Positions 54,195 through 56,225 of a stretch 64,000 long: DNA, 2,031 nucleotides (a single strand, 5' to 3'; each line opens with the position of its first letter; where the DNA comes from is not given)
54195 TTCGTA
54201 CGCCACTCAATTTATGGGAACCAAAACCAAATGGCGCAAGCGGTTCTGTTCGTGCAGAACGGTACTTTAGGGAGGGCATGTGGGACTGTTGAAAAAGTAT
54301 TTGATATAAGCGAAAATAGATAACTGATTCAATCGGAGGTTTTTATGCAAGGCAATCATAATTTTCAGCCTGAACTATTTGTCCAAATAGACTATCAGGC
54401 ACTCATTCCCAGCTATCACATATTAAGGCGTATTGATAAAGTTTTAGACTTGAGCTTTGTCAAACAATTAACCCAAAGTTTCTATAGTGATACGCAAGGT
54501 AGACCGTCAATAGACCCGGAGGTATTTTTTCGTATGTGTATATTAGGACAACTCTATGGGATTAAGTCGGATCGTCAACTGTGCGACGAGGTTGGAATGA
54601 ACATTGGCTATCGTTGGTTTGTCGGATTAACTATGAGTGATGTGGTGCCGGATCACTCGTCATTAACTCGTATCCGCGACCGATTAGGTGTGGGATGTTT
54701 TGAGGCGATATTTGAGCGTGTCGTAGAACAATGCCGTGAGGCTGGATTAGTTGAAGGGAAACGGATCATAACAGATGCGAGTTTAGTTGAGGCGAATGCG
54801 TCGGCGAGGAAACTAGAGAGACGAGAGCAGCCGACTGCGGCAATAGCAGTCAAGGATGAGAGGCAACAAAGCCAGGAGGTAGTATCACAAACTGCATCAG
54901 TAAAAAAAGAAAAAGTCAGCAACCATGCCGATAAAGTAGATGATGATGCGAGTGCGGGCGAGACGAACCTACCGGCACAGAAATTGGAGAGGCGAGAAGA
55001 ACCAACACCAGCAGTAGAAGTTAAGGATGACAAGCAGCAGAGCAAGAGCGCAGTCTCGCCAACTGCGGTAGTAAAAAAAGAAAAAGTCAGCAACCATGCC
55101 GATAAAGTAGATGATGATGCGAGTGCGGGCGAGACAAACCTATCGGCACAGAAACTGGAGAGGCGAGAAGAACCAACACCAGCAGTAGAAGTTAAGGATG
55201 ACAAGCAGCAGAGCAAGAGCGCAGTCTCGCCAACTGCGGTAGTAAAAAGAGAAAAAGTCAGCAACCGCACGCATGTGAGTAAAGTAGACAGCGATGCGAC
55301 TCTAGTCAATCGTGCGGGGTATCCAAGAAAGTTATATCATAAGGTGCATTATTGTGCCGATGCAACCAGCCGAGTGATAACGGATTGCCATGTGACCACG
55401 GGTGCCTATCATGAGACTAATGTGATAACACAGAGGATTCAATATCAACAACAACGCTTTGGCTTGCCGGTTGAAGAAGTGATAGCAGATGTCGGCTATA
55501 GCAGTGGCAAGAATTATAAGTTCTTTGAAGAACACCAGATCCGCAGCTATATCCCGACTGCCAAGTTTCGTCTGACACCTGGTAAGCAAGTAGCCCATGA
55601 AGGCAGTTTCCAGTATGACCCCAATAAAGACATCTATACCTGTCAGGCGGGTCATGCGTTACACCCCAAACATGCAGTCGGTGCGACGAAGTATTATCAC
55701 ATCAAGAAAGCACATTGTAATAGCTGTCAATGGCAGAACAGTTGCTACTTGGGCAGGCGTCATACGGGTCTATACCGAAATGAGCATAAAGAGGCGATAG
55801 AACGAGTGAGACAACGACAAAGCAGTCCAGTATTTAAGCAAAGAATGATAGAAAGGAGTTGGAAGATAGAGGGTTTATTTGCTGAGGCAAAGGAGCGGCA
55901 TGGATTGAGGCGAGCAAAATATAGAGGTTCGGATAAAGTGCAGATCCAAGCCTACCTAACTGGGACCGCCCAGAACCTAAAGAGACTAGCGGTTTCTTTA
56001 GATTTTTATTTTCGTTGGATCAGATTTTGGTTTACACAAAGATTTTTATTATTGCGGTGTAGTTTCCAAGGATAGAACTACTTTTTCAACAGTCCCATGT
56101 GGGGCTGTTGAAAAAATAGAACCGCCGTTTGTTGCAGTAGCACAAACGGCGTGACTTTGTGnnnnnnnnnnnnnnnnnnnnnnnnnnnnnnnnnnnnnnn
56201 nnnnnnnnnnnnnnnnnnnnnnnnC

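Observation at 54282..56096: IS with an in-frame 177-bp tandem-repeat expansion inside its transposase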

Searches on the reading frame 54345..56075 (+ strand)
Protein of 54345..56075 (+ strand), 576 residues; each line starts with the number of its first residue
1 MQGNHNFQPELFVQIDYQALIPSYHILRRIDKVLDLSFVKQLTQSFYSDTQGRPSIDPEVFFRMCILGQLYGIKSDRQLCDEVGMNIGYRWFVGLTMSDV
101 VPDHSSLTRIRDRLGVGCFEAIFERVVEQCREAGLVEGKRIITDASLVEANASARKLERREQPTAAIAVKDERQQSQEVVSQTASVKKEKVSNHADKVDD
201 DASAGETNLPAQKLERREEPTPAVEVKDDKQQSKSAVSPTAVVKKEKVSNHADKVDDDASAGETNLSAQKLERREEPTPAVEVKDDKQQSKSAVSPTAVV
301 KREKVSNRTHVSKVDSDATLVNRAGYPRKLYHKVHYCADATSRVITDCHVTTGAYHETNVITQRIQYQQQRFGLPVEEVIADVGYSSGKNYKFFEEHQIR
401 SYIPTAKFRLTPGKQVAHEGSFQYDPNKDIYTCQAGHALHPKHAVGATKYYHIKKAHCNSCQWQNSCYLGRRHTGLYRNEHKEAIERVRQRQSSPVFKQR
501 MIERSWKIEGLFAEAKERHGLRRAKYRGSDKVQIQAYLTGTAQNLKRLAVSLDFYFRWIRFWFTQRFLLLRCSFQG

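Call 5: search_protein_families(library=pfam, proteins=[window:54345-56075:+], max_evalue=0.01)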
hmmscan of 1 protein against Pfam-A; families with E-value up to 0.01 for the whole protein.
window:54345-56075:+ (576 aa): 5 families
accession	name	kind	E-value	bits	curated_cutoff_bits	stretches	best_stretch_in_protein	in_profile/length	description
PF05598.16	DUF772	-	2e-24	85.8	23.1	1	52-126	1-74/74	Transposase domain (DUF772)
PF13751.12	DDE_Tnp_1_6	-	1.4e-18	67.9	25.1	1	432-548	1-124/125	Transposase DDE domain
PF01609.27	DDE_Tnp_1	-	6.3e-08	33.1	23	1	317-545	10-200/200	Transposase DDE domain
PF13586.12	DDE_Tnp_1_2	-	0.0001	23.1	29.2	0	501-541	41-81/86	Transposase DDE domain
PF24409.1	wHTH-PRTase_assc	-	0.0089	16.5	27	0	109-162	16-64/83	wHTH-PRTase associated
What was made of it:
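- Closest known: IS1182 family insertion sequences. Same: It has a DUF772 N-terminal region plus a DDE_Tnp_1_6 C-terminal region (call 5).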

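Call 6: search_protein_families(library=ncbifam, proteins=[window:54345-56075:+], max_evalue=0.01)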
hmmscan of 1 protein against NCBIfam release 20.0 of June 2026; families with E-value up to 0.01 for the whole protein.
window:54345-56075:+ (576 aa): 7 families
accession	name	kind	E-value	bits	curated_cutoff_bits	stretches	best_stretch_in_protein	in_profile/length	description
NF033551.1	transpos_IS1182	equivalog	3.3e-113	379.2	270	1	8-549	6-486/488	IS1182 family transposase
NF033581.1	transpos_IS5_4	equivalog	8.8e-35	120.4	140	1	28-419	3-235/285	IS5 family transposase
NF033593.1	transpos_ISNCY_1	equivalog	4.4e-28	98.2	325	1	27-403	16-372/444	ISNCY family transposase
NF033578.1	transpos_IS5_1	equivalog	7e-21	74.8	275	2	18-168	10-168/419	IS5 family transposase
NF033592.1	transpos_IS4_1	equivalog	3.2e-10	39.7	115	1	32-163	3-131/332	IS4 family transposase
NF033579.1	transpos_IS5_2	equivalog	5.2e-09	36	140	1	323-411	130-217/289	IS5 family transposase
NF033580.1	transpos_IS5_3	equivalog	1.6e-06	27.8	110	1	287-409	87-205/258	IS5 family transposase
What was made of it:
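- On IS1182 family (insertion sequence): Residues 8-549 align to profile positions 6-486 of 488 (call 6).
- Closest known: IS1182 family insertion sequences. Same: The transposase passes the curated family model (call 6).
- Closest known: IS5. Same: The NCBIfam IS5_4 model hits residues 28-419 (call 6).
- Checked: It scores 379 bits against the NCBIfam IS1182 equivalog (cutoff 270) and has Pfam DUF772 plus DDE_Tnp_1_6 (calls 5, 6).
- Family and fold: NCBIfam IS1182 at 379 bits against a cutoff of 270 (call 6).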

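Call 8: find_homologous_proteins(query=window:54345-56075:+, max_evalue=1e-10)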
Query window:54345-56075:+ (576 aa): 620 proteins with E <= 1e-10 among 8000 candidates; the best 120 are listed.
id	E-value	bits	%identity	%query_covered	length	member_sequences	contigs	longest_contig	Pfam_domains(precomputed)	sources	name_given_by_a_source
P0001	0.0e+0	1148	87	100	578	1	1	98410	PF01609.28,PF13751.13,PF05598.17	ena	-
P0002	0.0e+0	1140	87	100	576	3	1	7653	PF01609.28,PF13751.13,PF05598.17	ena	-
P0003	0.0e+0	1137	78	100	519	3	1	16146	PF01609.28,PF13751.13,PF05598.17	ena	-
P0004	0.0e+0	1118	86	100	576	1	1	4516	PF01609.28,PF13751.13,PF05598.17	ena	-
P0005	0.0e+0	1081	81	100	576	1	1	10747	PF01609.28,PF13751.13,PF05598.17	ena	-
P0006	0.0e+0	1072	77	100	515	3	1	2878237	PF01609.28,PF13751.13,PF05598.17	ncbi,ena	-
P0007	0.0e+0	1056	80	100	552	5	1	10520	PF01609.28,PF13751.13,PF05598.17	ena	-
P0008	3.7e-259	879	69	100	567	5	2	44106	PF01609.28,PF13751.13,PF05598.17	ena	-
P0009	5.2e-257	872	70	100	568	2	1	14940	PF01609.28,PF13751.13,PF05598.17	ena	-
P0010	9.3e-233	792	53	100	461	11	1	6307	PF01609.28,PF13751.13,PF05598.17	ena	-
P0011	6.0e-211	720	62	83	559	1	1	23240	PF01609.28,PF05598.17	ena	-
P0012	3.6e-209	714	65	85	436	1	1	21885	PF13751.13,PF05598.17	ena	-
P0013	4.9e-207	707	59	68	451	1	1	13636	PF01609.28,PF13751.13,PF05598.17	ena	-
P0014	4.0e-181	621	73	65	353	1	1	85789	PF05598.17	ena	-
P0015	2.3e-178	612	72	54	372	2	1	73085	PF01609.28,PF13751.13,PF05598.17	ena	-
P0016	1.0e-169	584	73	55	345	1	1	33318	PF01609.28,PF13751.13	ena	-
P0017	7.8e-158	545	66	68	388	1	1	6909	PF05598.17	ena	-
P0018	6.9e-150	518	67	63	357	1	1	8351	PF01609.28,PF13751.13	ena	-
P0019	7.3e-130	452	44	51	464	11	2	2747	PF01609.28,PF13751.13,PF05598.17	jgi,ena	-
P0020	1.3e-127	445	46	54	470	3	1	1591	PF01609.28,PF13586.13,PF13751.13,PF05598.17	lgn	-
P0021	5.5e-125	436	44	51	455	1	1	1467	PF01609.28,PF13751.13,PF05598.17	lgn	-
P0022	1.6e-124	435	42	45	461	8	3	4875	PF01609.28,PF13751.13,PF05598.17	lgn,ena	-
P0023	1.7e-123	431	42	52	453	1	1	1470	PF01609.28,PF13751.13,PF05598.17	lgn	-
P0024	3.7e-122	427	47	51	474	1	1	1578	PF01609.28,PF13751.13,PF05598.17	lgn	-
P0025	9.1e-122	426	43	55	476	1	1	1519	PF01609.28,PF13751.13,PF05598.17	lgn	-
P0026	1.5e-121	425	42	55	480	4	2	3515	PF01609.28,PF13751.13,PF05598.17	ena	-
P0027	3.5e-121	424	45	48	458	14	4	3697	PF01609.28,PF13751.13,PF05598.17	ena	-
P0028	5.0e-121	423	43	53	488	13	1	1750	PF01609.28,PF13751.13,PF05598.17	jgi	jgi:transposase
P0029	9.3e-121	422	44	53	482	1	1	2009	PF01609.28,PF13751.13,PF05598.17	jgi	-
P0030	6.1e-120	420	44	52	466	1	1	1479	PF01609.28,PF13751.13,PF05598.17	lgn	-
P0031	6.9e-120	419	60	28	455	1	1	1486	PF01609.28,PF13751.13,PF05598.17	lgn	-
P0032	7.9e-120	419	40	54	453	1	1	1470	PF01609.28,PF13751.13,PF05598.17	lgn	-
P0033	1.2e-119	419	43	52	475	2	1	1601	PF01609.28,PF13751.13,PF05598.17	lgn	-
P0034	2.0e-119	418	36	98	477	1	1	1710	PF01609.28,PF13751.13,PF05598.17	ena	-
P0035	4.6e-119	417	45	52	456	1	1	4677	PF01609.28,PF13751.13,PF05598.17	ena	-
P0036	5.8e-119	416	45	53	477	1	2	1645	PF01609.28,PF13751.13,PF05598.17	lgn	-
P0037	3.4e-118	414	48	36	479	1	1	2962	PF01609.28,PF13751.13,PF05598.17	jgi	jgi:transposase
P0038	3.8e-118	414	45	50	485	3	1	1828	PF01609.28,PF13751.13,PF05598.17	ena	-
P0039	1.1e-116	409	44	54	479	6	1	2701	PF01609.28,PF13751.13,PF05598.17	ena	-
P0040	2.0e-116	408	43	50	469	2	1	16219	PF01609.28,PF13751.13,PF05598.17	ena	-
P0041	6.0e-116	406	43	52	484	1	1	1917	PF01609.28,PF13751.13,PF05598.17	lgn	-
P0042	7.5e-116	406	35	97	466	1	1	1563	PF01609.28,PF13751.13,PF05598.17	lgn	-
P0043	1.4e-115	405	43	54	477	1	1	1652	PF01609.28,PF13586.13,PF13751.13,PF05598.17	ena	-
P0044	1.5e-115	405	43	51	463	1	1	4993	PF01609.28,PF13751.13,PF05598.17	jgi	jgi:transposase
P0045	2.1e-115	405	49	37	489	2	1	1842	PF01609.28,PF13751.13,PF05598.17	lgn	-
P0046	3.2e-115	404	59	31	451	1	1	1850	PF01609.28,PF13751.13,PF05598.17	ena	-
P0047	3.3e-115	404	39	53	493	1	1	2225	PF01609.28,PF13751.13,PF05598.17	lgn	-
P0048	4.1e-115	404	43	53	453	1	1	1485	PF01609.28,PF13751.13,PF05598.17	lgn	-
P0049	4.2e-115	404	59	28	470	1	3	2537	PF01609.28,PF13586.13,PF13751.13,PF05598.17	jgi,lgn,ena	-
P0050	4.4e-114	400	57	28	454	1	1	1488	PF01609.28,PF13751.13,PF05598.17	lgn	-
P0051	8.0e-114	399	42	52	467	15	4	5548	PF01609.28,PF13751.13,PF05598.17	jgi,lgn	-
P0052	1.2e-113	399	44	55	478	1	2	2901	PF01609.28,PF13751.13,PF05598.17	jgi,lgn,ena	-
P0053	1.3e-113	399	48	37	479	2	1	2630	PF01609.28,PF13751.13,PF05598.17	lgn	-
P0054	2.2e-113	398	45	41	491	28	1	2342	PF01609.28,PF13751.13,PF05598.17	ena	-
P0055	3.3e-113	397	46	42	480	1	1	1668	PF01609.28,PF13751.13,PF05598.17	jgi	jgi:transposase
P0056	3.7e-113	397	50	36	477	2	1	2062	PF01609.28,PF13751.13,PF05598.17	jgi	jgi:transposase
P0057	5.0e-113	397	59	28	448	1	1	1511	PF01609.28,PF13751.13,PF05598.17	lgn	-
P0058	1.1e-112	396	61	27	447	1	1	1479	PF01609.28,PF13751.13,PF05598.17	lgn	-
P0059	1.6e-112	395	49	37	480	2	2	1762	PF01609.28,PF13751.13,PF05598.17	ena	-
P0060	1.6e-112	395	50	35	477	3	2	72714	PF01609.28,PF13751.13,PF05598.17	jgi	jgi:transposase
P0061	1.9e-112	395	42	53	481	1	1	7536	PF01609.28,PF13751.13,PF05598.17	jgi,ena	-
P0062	2.5e-112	394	54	56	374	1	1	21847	PF05598.17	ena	-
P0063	5.7e-112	393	50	36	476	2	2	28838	PF01609.28,PF13751.13,PF05598.17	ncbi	-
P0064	6.1e-112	393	50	37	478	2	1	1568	PF01609.28,PF13751.13,PF05598.17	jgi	jgi:transposase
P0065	6.6e-112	393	60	28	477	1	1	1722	PF01609.28,PF13751.13,PF05598.17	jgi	jgi:transposase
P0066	8.3e-112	393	40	52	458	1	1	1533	PF01609.28,PF13751.13,PF05598.17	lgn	-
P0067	8.4e-112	393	62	28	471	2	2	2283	PF01609.28,PF13751.13,PF05598.17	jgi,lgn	-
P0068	1.9e-111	392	61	28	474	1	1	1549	PF01609.28,PF13751.13,PF05598.17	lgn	-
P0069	3.4e-111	391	42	47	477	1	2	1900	PF01609.28,PF13751.13,PF05598.17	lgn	-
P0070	7.8e-111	389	59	28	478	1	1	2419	PF01609.28,PF13751.13,PF05598.17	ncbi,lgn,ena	-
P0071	9.9e-111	389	50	35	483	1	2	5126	PF01609.28,PF13751.13,PF05598.17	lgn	-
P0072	1.1e-110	389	59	28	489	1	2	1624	PF01609.28,PF13751.13,PF05598.17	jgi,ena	-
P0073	1.5e-110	389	34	97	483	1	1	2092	PF01609.28,PF13751.13,PF05598.17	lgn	-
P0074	1.5e-110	389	50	35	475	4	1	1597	PF01609.28,PF13751.13,PF05598.17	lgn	-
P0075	2.1e-110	388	61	28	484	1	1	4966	PF01609.28,PF13751.13,PF05598.17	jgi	jgi:transposase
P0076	3.1e-110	387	49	36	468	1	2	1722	PF01609.28,PF13751.13,PF05598.17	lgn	-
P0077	3.6e-110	387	41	55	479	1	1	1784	PF01609.28,PF13751.13,PF05598.17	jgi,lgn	-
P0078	4.0e-110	387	50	37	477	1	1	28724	PF01609.28,PF13751.13,PF05598.17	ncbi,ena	-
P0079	4.5e-110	387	44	43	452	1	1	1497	PF01609.28,PF13751.13,PF05598.17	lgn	-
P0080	6.0e-110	387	60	28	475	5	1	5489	PF01609.28,PF13751.13,PF05598.17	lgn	-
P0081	8.1e-110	386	60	28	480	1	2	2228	PF01609.28,PF13751.13,PF05598.17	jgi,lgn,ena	-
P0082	9.4e-110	386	33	96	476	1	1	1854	PF01609.28,PF13751.13,PF05598.17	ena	-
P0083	1.9e-109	385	48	35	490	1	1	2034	PF01609.28,PF13751.13,PF05598.17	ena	-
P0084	4.7e-109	384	43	52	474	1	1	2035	PF01609.28,PF13751.13,PF05598.17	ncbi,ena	-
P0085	9.7e-109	383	45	46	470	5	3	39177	PF01609.28,PF13751.13,PF05598.17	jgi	jgi:transposase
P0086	1.5e-108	382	50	35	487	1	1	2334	PF01609.28,PF13751.13,PF05598.17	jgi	jgi:transposase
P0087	1.9e-108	382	48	35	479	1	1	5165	PF01609.28,PF13751.13,PF05598.17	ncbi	-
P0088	1.9e-108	382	60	28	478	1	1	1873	PF01609.28,PF13751.13,PF05598.17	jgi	jgi:transposase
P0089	2.8e-108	381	60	28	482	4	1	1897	PF01609.28,PF13751.13,PF05598.17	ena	-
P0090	3.5e-108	381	43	51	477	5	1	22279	PF01609.28,PF13751.13,PF05598.17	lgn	-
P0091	5.3e-108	380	57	28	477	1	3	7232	PF01609.28,PF13751.13,PF05598.17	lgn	-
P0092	5.3e-108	380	50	36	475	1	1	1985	PF01609.28,PF13751.13,PF05598.17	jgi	-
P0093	6.1e-108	380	47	37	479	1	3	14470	PF01609.28,PF13751.13,PF05598.17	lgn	-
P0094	8.6e-108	379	51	35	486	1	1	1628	PF01609.28,PF13751.13,PF05598.17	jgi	jgi:transposase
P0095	2.1e-107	378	60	28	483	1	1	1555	PF01609.28,PF13751.13,PF05598.17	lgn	-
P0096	2.8e-107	378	46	35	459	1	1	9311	PF01609.28,PF13751.13,PF05598.17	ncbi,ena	-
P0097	2.9e-107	378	47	37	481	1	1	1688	PF01609.28,PF13751.13,PF05598.17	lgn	-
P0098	4.0e-107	377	53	28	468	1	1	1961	PF01609.28,PF13751.13,PF05598.17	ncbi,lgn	-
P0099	5.2e-107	377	41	55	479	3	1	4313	PF01609.28,PF13751.13,PF05598.17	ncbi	-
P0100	7.3e-107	376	51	34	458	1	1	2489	PF01609.28,PF13751.13,PF05598.17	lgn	-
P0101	7.6e-107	376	56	28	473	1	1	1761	PF01609.28,PF13751.13,PF05598.17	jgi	-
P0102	9.2e-107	376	45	37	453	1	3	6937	PF01609.28,PF13751.13,PF05598.17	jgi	jgi:transposase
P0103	9.7e-107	376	60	28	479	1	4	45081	PF01609.28,PF13751.13,PF05598.17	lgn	-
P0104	1.0e-106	376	61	27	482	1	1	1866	PF01609.28,PF13751.13,PF05598.17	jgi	-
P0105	1.6e-106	375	40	55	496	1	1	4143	PF01609.28,PF13751.13,PF05598.17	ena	-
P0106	2.4e-106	375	59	28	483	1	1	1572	PF01609.28,PF13751.13,PF05598.17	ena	-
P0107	3.2e-106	374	39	51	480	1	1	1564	PF01609.28,PF13751.13,PF05598.17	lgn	-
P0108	7.0e-106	373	47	35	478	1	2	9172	PF01609.28,PF13751.13,PF05598.17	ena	-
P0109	7.1e-106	373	57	28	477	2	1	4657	PF01609.28,PF13751.13,PF05598.17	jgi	-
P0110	8.5e-106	373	48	36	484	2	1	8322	PF01609.28,PF13751.13,PF05598.17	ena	-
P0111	1.1e-105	372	58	28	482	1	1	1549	PF01609.28,PF13751.13,PF05598.17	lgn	-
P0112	1.6e-105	372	49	34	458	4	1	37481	PF01609.28,PF13751.13,PF05598.17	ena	-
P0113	2.3e-105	371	52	31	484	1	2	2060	PF01609.28,PF13751.13,PF05598.17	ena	-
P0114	3.5e-105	371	41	47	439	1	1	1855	PF01609.28,PF13751.13,PF05598.17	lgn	-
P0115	5.4e-105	370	43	37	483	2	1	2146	PF01609.28,PF13751.13,PF05598.17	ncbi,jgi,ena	jgi:transposase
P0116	5.6e-105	370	46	35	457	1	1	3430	PF01609.28,PF13751.13,PF05598.17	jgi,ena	-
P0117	7.0e-105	370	57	28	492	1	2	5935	PF01609.28,PF13751.13,PF05598.17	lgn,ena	-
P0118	7.1e-105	370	59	28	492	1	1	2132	PF01609.28,PF13751.13,PF05598.17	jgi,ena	-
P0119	8.0e-105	370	50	35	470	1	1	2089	PF01609.28,PF13751.13,PF05598.17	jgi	jgi:transposase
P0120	1.0e-104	369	39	50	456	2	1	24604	PF01609.28,PF13751.13,PF05598.17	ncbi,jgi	jgi:transposase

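Call 11: find_related_loci(query=window:54345-56075:+, collection=genome_contigs, flank=1500)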
Query window:54345-56075:+ (576 aa) in genome_contigs; peptide patterns used: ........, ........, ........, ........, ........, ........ (x = any residue, [..] = any of these).
48 stretches matched a pattern; 6 encode a relative of the query (tblastn E <= 1e-3); 6 distinct loci.
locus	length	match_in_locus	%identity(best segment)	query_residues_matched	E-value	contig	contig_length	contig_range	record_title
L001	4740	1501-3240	86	1-576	0e+0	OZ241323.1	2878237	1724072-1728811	MAG: uncultured candidatus Porisulfidus sp. isolate c1eeb6c7-43c6-49e4-b51b-8d6765c536df genome assembly, chromosome: 1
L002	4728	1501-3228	86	1-576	0e+0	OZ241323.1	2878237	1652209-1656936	MAG: uncultured candidatus Porisulfidus sp. isolate c1eeb6c7-43c6-49e4-b51b-8d6765c536df genome assembly, chromosome: 1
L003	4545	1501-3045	77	1-576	0e+0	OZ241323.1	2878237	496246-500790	MAG: uncultured candidatus Porisulfidus sp. isolate c1eeb6c7-43c6-49e4-b51b-8d6765c536df genome assembly, chromosome: 1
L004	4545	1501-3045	77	1-576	0e+0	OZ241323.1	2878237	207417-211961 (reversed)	MAG: uncultured candidatus Porisulfidus sp. isolate c1eeb6c7-43c6-49e4-b51b-8d6765c536df genome assembly, chromosome: 1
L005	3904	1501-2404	89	1-417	4e-117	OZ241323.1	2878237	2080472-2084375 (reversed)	MAG: uncultured candidatus Porisulfidus sp. isolate c1eeb6c7-43c6-49e4-b51b-8d6765c536df genome assembly, chromosome: 1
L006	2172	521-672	94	1-574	1e-12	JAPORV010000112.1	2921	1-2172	MAG: Aestuariivita sp. isolate CAR1_bin_7 NODE_7282_length_2921_cov_22.0921, whole genome shotgun sequence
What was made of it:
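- However, no intact 1-unit copy was found in the Porisulfidus chromosome, using a pattern-based scan of limited sensitivity (call 11).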

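Call 17: search_solved_structures(query=window:54345-56075:+, max_evalue=1, show_alignments=2)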
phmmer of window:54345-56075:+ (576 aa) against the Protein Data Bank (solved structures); distinct sequences matched with E-value up to 1: 0.
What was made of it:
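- Tried and rejected: PDB sequence search with the transposase: no hit at E <= 1 (call 17).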

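Call 28: find_encoding_contigs(protein=P0001, flank=1500, max_places=3)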
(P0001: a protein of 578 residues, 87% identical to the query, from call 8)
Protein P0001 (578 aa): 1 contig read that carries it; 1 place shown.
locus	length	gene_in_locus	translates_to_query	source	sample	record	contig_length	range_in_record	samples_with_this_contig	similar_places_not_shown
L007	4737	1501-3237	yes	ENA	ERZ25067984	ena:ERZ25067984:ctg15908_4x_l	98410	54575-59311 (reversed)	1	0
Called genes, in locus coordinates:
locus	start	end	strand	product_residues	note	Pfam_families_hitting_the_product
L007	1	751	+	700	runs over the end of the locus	PF02897:Peptidase_S9_N, PF00326:Peptidase_S9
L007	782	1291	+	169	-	PF00731:AIRC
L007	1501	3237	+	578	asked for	PF05598:DUF772, PF01609:DDE_Tnp_1, PF13751:DDE_Tnp_1_6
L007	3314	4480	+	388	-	PF22660:RS_preATP-grasp-like, PF02222:ATP-grasp, PF07478:Dala_Dala_lig_C (faint), PF17769:PurK_C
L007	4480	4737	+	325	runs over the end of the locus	PF08240:ADH_N, PF00107:ADH_zinc_N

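Call 29: find_encoding_contigs(protein=P0010, flank=1500, max_places=3)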
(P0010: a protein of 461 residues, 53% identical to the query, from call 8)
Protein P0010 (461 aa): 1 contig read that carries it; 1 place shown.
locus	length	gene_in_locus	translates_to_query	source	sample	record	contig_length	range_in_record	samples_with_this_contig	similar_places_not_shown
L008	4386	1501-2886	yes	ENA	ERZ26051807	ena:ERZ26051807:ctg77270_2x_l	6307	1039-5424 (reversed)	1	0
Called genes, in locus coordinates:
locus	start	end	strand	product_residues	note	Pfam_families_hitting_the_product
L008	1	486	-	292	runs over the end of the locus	PF13276:HTH_21, PF00665:rve, PF13683:rve_3, PF13333:rve_2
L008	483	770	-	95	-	PF01527:HTH_Tnp_1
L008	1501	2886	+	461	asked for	PF05598:DUF772, PF01609:DDE_Tnp_1, PF13751:DDE_Tnp_1_6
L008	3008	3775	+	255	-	PF13384:HTH_23, PF13518:HTH_28, PF13551:HTH_29, PF00665:rve (weak)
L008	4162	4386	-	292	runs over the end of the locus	PF13276:HTH_21, PF00665:rve, PF13683:rve_3, PF13333:rve_2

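Call 30: find_encoding_contigs(protein=P0004, flank=1500, max_places=2)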
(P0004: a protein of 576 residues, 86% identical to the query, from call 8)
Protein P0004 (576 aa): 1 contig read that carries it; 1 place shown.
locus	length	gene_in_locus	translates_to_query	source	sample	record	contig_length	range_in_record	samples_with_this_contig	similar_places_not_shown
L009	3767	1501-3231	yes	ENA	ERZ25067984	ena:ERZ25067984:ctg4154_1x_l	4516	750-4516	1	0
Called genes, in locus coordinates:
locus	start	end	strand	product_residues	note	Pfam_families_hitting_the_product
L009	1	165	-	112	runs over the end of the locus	-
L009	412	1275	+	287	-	PF12784:PDDEXK_2, PF27070:HTH_Rpn_C (weak)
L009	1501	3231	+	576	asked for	PF05598:DUF772, PF01609:DDE_Tnp_1 (weak), PF13751:DDE_Tnp_1_6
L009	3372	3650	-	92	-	-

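Call 31: find_encoding_contigs(protein=P0008, flank=1500, max_places=3)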
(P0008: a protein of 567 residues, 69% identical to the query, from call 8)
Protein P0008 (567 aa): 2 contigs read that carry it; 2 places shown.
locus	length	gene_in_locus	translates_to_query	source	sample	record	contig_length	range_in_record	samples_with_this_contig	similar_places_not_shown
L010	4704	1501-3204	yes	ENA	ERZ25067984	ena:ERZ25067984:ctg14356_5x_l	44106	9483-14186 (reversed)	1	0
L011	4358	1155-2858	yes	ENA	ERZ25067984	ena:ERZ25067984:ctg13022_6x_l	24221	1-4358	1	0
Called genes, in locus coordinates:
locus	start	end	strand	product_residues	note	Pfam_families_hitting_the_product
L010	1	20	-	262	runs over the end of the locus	-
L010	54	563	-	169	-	PF01464:SLT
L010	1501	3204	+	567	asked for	PF05598:DUF772, PF01609:DDE_Tnp_1, PF13751:DDE_Tnp_1_6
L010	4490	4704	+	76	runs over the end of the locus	-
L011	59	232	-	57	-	-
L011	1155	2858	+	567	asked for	PF05598:DUF772, PF01609:DDE_Tnp_1, PF13751:DDE_Tnp_1_6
